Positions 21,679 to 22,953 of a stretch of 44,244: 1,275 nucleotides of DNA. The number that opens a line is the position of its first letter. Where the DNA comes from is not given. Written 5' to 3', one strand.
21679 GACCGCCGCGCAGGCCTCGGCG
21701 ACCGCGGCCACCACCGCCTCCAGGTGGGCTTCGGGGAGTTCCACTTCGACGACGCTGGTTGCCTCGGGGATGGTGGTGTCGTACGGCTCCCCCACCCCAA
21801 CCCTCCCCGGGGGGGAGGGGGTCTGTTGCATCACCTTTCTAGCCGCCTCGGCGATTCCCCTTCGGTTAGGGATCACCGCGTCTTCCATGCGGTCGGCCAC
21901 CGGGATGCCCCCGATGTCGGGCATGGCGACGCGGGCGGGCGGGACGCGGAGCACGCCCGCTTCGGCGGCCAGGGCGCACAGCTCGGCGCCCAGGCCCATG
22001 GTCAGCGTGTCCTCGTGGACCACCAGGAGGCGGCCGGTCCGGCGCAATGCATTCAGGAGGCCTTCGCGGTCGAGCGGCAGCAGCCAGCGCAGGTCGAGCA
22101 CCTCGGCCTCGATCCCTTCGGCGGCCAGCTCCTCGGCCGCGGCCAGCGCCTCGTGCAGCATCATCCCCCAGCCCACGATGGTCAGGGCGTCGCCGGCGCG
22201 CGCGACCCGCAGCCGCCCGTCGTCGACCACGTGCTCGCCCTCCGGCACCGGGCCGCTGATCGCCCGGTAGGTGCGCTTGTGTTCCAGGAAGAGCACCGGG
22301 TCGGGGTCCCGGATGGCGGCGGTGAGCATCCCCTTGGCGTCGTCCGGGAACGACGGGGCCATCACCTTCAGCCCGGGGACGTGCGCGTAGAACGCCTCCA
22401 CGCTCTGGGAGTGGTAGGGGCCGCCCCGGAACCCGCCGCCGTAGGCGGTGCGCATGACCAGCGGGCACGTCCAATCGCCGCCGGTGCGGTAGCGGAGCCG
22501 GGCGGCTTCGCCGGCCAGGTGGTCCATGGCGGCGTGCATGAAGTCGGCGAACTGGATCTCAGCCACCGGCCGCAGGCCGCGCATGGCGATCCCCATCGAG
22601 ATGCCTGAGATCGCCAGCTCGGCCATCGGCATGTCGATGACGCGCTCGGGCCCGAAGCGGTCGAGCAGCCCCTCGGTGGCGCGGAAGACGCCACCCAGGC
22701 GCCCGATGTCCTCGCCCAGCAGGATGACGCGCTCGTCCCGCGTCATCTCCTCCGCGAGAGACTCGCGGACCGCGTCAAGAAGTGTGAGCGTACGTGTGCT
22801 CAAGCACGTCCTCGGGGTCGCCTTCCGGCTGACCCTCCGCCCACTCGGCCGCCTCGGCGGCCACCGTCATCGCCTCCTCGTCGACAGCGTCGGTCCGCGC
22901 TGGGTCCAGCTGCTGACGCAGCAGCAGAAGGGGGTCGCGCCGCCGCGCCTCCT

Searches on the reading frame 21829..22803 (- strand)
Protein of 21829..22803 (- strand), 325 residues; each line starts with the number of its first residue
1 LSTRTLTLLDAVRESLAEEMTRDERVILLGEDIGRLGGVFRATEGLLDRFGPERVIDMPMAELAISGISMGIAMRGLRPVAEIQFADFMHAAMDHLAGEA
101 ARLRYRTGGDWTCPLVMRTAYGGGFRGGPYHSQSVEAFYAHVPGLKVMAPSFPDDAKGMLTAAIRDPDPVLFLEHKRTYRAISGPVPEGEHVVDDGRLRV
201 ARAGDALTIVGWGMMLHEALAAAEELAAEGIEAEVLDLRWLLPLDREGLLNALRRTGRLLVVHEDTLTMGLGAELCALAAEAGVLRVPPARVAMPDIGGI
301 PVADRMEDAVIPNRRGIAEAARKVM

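Call 33: find_related_loci(query=window:21829-22803:-, collection=genome_contigs, flank=10000)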
Query window:21829-22803:- (325 aa) in genome_contigs; peptide patterns used: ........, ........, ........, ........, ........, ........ (x = any residue, [..] = any of these).
248 stretches matched a pattern; 117 encode a relative of the query (tblastn E <= 1e-3); the best 80 are kept; 80 distinct loci.
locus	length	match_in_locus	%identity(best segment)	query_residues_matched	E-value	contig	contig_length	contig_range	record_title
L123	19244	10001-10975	84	1-325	5e-179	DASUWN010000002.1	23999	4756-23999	MAG TPA_asm: Candidatus Dormiibacterota bacterium isolate SMAG_U1844 k141_806736, whole genome shotgun sequence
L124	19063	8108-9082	86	1-325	3e-172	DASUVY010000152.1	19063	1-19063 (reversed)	MAG TPA_asm: Candidatus Dormiibacterota bacterium isolate SMAG_U1828 k141_1570761, whole genome shotgun sequence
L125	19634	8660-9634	85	1-325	1e-169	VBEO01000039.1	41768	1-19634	MAG: Chloroflexi bacterium isolate CF_28 14_0929_05_20cm_scaffold_2384, whole genome shotgun sequence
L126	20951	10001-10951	73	4-320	3e-155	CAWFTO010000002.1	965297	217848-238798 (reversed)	MAG: Candidatus Eremiobacteraeota bacterium isolate MFD09603.bin.1.252 genome assembly, contig: contig_27186, whole geno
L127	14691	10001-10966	71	4-325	4e-154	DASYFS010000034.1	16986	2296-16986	MAG TPA_asm: Candidatus Elarobacter sp. isolate SMAG_U5021 k141_2721083, whole genome shotgun sequence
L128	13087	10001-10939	75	3-313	2e-154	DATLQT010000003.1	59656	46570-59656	MAG TPA_asm: Candidatus Dormiibacterota bacterium isolate SMAG_U13885 k141_276970, whole genome shotgun sequence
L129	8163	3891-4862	73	3-324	2e-154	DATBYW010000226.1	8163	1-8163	MAG TPA_asm: Candidatus Dormiibacterota bacterium isolate SMAG_U7603 k141_519708, whole genome shotgun sequence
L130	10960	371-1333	74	2-320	4e-152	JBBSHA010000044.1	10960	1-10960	MAG: Candidatus Dormibacterales bacterium isolate LS2_sbin.55 LS2_sbin.55_K_1169732_L_10960_cov_10.0000, whole genome sh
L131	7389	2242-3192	72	4-320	2e-149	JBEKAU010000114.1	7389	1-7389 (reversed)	MAG: Vulcanimicrobiaceae bacterium isolate SPRUCE 11 SPRUCE_11_114, whole genome shotgun sequence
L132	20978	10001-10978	74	2-325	7e-153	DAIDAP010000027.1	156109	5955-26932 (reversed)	MAG TPA_asm: Chloroflexi bacterium isolate clean326 k141_147428, whole genome shotgun sequence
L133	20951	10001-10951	70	4-320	3e-148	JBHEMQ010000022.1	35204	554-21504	MAG: Candidatus Velthaea sp. isolate S3_bin.45.strict S3_NODE_22, whole genome shotgun sequence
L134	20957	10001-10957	74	2-320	1e-147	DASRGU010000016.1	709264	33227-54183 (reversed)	MAG TPA_asm: Candidatus Baltobacteraceae bacterium isolate SMAG_U10066 k141_1148210, whole genome shotgun sequence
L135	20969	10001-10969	74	2-322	8e-146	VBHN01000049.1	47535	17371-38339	MAG: Chloroflexi bacterium isolate CF_105 14_0929_12_20cm_scaffold_2326, whole genome shotgun sequence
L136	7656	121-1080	73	1-320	9e-146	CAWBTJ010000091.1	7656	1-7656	MAG: Candidatus Eremiobacteraeota bacterium isolate MFD04580.bin.4.256 genome assembly, contig: contig_95034, whole geno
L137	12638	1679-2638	72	1-320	1e-145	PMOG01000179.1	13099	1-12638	MAG: Vulcanimicrobiota bacterium isolate palsa_1478 73.20110600_P1M.14_contig_93633, whole genome shotgun sequence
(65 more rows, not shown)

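Call 69: search_protein_families(library=pfam, proteins=[L124:8045-9559:+])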
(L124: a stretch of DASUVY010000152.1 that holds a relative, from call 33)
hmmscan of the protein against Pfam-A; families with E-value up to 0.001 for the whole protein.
L124:8045-9559:+ (504 aa): 3 families
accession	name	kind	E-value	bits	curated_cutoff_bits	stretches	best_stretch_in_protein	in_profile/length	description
PF02779.29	Transket_pyr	-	2.4e-44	151.5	27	1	27-201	3-173/174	Transketolase, pyrimidine binding domain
PF02780.25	Transketolase_C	-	2.6e-32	111.8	25.9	1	217-338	1-124/124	Transketolase, C-terminal domain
PF00198.28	2-oxoacid_dh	-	1.5e-11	44.6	23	1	436-501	147-224/232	2-oxoacid dehydrogenases acyltransferase (catalytic domain)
